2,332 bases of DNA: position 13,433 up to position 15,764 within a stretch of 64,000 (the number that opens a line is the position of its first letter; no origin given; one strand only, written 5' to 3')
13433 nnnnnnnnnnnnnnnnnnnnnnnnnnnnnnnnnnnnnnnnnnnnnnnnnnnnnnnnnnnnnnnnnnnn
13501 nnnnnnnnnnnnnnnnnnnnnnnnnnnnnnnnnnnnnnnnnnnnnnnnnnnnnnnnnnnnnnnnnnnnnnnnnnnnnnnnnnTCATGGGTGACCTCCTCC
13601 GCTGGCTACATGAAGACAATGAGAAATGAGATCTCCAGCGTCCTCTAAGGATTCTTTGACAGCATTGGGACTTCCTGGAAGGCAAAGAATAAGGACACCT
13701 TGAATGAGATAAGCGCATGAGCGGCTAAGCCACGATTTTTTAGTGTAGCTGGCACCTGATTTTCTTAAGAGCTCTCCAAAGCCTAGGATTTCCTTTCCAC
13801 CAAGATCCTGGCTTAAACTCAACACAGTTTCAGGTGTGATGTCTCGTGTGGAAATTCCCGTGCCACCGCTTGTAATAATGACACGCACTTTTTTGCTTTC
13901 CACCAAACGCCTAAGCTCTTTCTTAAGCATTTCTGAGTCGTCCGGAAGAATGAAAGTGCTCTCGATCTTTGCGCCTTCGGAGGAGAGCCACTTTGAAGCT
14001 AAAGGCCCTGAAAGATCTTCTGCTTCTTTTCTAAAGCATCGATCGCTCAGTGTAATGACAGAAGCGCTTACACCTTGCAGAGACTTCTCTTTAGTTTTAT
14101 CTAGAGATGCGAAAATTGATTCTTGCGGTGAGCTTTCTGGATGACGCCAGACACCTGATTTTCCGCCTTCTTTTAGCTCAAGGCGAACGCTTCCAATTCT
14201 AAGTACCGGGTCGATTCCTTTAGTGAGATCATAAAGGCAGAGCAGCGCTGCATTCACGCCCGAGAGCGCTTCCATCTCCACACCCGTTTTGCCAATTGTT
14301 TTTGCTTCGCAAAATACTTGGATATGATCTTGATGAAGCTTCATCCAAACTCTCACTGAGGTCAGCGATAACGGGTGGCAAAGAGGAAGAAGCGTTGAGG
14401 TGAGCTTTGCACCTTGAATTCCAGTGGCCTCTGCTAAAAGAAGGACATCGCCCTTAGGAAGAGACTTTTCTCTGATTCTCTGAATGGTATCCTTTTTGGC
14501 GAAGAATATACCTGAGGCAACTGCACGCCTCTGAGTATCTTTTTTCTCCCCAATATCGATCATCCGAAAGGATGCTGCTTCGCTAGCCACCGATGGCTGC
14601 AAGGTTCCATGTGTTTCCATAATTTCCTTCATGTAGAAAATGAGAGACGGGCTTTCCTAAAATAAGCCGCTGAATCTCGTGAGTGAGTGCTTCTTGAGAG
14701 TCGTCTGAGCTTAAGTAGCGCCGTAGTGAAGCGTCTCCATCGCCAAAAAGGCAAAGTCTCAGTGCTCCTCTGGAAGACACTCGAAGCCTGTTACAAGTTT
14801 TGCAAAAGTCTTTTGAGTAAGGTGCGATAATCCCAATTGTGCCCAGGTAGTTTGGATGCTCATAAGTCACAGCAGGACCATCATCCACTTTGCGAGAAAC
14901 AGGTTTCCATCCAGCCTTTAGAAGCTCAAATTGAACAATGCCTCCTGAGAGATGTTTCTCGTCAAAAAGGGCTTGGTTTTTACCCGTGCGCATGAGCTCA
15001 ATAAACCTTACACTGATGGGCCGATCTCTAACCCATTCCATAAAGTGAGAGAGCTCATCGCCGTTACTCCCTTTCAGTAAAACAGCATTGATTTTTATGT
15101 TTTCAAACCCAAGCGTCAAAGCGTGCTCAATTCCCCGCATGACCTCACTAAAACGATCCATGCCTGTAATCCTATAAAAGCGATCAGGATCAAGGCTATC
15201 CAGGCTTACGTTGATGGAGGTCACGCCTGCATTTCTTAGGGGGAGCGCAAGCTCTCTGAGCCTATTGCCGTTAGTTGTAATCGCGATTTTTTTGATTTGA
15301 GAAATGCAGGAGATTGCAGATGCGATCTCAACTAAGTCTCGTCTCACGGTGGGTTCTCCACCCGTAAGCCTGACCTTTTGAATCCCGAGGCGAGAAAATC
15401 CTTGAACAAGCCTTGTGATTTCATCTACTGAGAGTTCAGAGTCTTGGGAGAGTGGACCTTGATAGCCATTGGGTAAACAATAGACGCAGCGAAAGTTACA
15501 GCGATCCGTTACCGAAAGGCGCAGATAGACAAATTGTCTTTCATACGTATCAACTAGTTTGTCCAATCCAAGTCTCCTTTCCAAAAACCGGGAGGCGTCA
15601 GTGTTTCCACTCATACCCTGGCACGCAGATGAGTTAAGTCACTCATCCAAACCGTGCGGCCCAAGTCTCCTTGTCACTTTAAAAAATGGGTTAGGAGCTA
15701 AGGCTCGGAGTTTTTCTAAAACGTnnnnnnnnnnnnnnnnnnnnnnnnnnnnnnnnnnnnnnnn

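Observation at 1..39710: Satellite/tycheposon-like element apparently carrying a whole nitrate-to-NO respiration kit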

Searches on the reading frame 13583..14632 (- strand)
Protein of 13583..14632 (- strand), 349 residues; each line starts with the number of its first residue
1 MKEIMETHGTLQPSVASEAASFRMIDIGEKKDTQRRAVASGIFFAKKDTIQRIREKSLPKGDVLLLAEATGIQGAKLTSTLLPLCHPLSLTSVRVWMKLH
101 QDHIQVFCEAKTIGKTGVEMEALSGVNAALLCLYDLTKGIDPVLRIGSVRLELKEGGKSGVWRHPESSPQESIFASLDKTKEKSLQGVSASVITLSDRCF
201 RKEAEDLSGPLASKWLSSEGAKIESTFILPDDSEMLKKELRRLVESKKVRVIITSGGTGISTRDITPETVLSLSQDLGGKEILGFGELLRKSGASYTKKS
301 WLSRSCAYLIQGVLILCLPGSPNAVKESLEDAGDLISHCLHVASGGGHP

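Call 5: search_protein_families(library=pfam, proteins=[window:13583-14632:-], max_evalue=0.01)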
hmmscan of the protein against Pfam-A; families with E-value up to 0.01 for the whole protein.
window:13583-14632:- (349 aa): 2 families
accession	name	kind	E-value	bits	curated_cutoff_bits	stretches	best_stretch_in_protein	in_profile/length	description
PF01967.27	MoaC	-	5.4e-43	146.7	27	1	24-157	1-136/136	MoaC family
PF00994.29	MoCF_biosynth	-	1.6e-26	93.1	26.6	1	192-333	2-138/144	Probable molybdopterin binding domain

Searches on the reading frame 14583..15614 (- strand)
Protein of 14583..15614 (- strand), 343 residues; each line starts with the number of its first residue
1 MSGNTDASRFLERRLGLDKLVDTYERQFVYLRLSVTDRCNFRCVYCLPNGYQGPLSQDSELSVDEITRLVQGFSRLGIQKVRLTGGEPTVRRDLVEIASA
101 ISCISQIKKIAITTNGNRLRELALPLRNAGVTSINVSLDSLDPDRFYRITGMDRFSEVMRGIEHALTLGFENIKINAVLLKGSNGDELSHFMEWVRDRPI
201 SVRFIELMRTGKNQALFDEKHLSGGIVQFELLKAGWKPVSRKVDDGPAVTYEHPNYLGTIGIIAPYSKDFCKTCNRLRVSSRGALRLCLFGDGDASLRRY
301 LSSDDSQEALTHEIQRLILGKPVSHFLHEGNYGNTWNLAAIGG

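Call 5: search_protein_families(library=pfam, proteins=[window:14583-15614:-], max_evalue=0.01)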
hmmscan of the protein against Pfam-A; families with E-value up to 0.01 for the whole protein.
window:14583-15614:- (343 aa): 3 families
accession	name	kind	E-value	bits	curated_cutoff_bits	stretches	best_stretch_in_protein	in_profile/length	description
PF04055.27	Radical_SAM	-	3.1e-34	119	29.5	1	34-195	2-166/166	Radical SAM superfamily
PF06463.18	Mob_synth_C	-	1.1e-29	103.4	37.4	1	201-326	2-127/128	Molybdenum Cofactor Synthesis C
PF13353.11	Fer4_12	-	0.00037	21.3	22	1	37-138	13-113/137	4Fe-4S single cluster domain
